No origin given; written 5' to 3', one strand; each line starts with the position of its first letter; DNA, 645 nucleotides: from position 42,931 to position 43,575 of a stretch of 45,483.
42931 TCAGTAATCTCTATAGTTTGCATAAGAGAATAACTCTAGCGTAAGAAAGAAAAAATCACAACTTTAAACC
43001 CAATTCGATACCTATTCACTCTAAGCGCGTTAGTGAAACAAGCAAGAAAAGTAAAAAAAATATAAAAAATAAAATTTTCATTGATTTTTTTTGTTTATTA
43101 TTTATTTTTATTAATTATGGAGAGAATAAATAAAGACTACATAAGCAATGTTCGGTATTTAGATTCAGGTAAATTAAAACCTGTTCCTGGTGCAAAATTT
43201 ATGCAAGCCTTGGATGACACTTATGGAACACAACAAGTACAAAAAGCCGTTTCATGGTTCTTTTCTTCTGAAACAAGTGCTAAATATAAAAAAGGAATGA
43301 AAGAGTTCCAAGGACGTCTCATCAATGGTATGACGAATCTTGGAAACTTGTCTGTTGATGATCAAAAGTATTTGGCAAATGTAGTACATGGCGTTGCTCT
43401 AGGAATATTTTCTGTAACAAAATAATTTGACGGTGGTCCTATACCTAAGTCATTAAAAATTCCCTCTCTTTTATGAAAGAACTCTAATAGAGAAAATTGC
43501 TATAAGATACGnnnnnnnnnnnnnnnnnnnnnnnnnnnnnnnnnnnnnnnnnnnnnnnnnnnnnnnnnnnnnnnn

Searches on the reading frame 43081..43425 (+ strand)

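Call 17: search_protein_families(library=pfam, proteins=[window:43081-43425:+], max_evalue=0.001)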
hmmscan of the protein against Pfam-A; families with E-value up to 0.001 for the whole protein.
window:43081-43425:+ (114 aa): 1 family
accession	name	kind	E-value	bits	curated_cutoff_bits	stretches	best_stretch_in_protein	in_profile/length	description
PF17241.8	Retrotran_gag_4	-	0.00069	19.8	23.5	1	7-70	75-138/154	Ty5 Gag N-terminal region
